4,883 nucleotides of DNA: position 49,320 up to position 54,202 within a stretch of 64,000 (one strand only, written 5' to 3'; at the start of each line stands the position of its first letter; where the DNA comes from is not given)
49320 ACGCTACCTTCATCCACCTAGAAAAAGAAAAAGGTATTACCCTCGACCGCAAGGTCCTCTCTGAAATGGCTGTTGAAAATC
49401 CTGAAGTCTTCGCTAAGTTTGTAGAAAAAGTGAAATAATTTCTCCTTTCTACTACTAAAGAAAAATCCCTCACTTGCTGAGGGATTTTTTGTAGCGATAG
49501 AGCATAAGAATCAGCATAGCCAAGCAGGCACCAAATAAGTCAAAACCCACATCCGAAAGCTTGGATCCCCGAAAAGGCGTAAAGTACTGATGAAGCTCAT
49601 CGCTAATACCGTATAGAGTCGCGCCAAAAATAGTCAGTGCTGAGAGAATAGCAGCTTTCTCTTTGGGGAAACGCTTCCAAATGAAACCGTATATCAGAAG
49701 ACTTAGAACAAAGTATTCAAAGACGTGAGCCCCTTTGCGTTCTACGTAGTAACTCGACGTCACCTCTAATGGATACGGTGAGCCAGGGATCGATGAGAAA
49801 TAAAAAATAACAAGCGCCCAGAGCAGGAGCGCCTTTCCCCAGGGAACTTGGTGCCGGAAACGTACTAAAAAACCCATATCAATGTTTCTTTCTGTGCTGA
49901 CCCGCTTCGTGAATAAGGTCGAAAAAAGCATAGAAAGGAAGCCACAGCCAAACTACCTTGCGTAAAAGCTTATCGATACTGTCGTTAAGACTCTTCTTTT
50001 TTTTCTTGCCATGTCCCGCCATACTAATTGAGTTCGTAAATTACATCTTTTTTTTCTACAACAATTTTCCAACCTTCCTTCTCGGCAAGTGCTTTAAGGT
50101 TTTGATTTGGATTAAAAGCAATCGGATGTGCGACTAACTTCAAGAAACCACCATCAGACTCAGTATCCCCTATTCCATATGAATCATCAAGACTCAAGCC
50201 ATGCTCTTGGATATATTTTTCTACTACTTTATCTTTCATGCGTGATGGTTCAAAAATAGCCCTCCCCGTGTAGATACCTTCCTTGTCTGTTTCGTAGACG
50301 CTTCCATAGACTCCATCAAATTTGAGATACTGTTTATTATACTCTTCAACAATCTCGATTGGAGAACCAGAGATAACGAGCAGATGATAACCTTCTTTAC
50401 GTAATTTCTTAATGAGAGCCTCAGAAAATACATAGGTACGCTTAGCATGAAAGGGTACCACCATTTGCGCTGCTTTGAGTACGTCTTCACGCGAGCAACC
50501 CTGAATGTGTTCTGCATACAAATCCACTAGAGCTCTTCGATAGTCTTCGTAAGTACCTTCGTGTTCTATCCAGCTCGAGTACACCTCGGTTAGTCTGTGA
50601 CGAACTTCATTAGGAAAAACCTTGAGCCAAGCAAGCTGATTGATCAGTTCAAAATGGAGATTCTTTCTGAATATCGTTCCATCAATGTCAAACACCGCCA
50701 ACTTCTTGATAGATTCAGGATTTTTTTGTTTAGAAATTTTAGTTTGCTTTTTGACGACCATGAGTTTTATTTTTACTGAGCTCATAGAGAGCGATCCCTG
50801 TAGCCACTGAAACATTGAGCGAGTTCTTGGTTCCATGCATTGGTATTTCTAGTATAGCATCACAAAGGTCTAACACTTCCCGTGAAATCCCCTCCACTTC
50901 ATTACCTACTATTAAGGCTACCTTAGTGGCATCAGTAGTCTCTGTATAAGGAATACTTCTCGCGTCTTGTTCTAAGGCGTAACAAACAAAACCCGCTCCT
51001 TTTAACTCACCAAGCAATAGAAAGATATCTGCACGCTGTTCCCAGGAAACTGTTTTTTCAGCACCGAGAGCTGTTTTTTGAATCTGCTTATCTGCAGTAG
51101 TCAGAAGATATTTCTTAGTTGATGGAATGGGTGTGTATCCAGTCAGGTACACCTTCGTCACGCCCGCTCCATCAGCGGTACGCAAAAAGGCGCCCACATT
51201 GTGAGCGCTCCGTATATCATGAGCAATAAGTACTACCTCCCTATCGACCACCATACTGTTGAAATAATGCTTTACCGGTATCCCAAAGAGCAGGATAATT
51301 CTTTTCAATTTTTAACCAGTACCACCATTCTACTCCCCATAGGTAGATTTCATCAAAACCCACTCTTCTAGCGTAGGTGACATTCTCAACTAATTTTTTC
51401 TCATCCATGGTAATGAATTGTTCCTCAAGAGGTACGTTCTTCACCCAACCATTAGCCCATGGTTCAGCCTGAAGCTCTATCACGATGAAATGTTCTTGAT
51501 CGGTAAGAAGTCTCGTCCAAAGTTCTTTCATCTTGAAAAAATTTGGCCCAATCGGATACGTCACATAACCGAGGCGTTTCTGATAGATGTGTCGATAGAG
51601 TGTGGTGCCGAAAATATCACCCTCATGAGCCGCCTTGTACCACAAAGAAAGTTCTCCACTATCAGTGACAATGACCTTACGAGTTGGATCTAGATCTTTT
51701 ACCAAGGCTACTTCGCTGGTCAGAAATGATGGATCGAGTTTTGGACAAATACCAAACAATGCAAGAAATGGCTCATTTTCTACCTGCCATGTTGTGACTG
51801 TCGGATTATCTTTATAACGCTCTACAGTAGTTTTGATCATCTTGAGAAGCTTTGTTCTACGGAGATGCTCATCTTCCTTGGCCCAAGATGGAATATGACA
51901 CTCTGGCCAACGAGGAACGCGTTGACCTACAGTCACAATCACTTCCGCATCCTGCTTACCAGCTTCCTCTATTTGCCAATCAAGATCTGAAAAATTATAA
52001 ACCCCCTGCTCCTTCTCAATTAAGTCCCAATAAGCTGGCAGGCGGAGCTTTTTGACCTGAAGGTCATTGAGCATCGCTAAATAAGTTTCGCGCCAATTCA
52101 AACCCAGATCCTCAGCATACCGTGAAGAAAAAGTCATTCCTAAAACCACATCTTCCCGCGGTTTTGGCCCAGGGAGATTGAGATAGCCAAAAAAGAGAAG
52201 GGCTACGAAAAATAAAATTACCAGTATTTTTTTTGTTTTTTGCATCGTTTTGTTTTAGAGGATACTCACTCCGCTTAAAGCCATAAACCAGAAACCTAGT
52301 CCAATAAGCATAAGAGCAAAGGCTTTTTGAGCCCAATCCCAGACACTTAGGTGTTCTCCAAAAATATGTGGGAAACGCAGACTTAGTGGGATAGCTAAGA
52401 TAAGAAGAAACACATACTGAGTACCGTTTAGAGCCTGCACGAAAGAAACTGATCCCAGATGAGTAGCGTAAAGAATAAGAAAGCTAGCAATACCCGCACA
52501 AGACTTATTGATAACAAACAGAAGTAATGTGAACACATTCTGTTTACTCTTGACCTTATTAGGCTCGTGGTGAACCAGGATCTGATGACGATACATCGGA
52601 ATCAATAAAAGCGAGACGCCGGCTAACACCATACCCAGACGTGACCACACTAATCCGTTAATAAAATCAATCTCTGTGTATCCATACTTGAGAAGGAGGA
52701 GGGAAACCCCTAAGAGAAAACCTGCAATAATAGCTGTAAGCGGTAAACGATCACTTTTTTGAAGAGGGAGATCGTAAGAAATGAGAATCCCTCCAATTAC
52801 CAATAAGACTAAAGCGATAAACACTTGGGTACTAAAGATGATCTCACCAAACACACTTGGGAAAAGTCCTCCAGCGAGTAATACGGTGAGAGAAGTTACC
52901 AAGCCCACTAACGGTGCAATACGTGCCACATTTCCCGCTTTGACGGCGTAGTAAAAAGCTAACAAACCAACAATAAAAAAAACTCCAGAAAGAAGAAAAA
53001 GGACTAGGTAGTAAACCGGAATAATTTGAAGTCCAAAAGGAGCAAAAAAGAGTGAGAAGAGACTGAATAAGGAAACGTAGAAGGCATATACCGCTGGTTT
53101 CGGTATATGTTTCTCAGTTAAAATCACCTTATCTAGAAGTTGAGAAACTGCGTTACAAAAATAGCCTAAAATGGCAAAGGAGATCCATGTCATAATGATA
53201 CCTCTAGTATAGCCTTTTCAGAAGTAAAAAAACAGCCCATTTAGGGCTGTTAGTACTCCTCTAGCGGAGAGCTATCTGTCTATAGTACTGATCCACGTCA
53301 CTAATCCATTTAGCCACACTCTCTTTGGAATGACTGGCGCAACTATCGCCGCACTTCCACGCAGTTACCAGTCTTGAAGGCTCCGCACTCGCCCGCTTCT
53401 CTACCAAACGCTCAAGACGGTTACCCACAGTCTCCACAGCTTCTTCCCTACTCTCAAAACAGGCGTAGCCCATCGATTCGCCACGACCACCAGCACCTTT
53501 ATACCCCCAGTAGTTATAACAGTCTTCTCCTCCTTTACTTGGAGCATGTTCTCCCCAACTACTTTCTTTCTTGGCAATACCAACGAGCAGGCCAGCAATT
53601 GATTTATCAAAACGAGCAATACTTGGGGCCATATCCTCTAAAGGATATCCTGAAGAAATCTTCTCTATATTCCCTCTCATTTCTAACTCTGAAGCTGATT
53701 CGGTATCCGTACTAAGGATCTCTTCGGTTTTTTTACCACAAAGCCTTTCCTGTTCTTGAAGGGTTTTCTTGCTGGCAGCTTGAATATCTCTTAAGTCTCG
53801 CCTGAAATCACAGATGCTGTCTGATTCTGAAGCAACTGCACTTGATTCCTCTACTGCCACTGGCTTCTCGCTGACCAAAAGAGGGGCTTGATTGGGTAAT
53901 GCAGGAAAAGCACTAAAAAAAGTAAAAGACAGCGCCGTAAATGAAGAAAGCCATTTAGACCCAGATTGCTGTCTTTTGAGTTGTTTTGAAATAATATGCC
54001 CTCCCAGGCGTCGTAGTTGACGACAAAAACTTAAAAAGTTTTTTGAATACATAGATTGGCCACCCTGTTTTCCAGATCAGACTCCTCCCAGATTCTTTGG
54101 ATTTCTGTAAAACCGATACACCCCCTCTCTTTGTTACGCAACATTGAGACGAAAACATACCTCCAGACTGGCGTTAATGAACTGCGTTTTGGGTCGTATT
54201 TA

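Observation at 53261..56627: Tandem divergent paralogs with a conserved Cys-rich GH73-like C-terminal domain, next to a membrane-anchored CPHC thioredoxin and lgt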

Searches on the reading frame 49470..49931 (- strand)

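Call 59: search_protein_families(library=pfam, proteins=[window:49470-49931:-], max_evalue=0.001)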
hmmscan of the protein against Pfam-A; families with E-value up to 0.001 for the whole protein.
window:49470-49931:- (153 aa): 1 family
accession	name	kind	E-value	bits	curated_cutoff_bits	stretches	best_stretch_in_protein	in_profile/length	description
PF04892.17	VanZ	-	3.6e-11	44.2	30.1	1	35-145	5-125/126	VanZ like family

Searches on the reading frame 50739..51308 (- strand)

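Call 59: search_protein_families(library=pfam, proteins=[window:50739-51308:-], max_evalue=0.001)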
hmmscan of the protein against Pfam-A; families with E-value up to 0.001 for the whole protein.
window:50739-51308:- (189 aa): 1 family
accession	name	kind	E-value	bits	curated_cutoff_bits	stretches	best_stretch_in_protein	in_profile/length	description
PF00588.24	SpoU_methylase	-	9.6e-32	110.5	29.7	1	25-175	2-142/142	SpoU rRNA Methylase family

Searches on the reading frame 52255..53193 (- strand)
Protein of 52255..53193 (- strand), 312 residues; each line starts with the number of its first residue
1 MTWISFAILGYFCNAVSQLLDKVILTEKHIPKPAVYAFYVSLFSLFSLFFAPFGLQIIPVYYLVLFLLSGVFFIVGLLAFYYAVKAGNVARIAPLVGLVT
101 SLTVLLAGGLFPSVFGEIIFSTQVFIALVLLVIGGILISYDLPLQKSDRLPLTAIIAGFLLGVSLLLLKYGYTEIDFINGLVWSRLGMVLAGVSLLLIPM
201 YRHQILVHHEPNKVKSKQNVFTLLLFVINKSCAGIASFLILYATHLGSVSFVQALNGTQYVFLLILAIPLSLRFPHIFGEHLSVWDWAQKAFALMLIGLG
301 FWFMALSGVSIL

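Call 4: search_protein_families(library=pfam, proteins=[window:52255-53193:-], max_evalue=1)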
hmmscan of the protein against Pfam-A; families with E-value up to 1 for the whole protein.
window:52255-53193:- (312 aa): 2 families
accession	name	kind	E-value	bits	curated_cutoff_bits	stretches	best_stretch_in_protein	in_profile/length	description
PF00892.27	EamA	-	0.0026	18.5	28.2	1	152-270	5-110/135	EamA-like transporter family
PF04505.17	CD225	-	0.59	10.7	27.1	1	61-86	4-31/68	Interferon-induced transmembrane protein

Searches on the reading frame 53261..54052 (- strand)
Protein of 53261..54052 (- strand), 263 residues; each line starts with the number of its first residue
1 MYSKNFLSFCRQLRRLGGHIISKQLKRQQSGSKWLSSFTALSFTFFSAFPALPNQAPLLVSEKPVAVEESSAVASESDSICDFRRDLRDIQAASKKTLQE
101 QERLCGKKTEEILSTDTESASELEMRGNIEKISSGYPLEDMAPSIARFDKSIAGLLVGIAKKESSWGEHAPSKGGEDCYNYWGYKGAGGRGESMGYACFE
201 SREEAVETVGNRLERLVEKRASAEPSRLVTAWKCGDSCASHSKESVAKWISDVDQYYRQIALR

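Call 4: search_protein_families(library=pfam, proteins=[window:53261-54052:-], max_evalue=1)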
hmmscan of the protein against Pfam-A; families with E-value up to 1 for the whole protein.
window:53261-54052:- (263 aa): 0 families

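Call 6: search_protein_families(library=ncbifam, proteins=[window:53261-54052:-], max_evalue=1)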
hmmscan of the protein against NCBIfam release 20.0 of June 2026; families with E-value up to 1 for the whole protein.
window:53261-54052:- (263 aa): 0 families
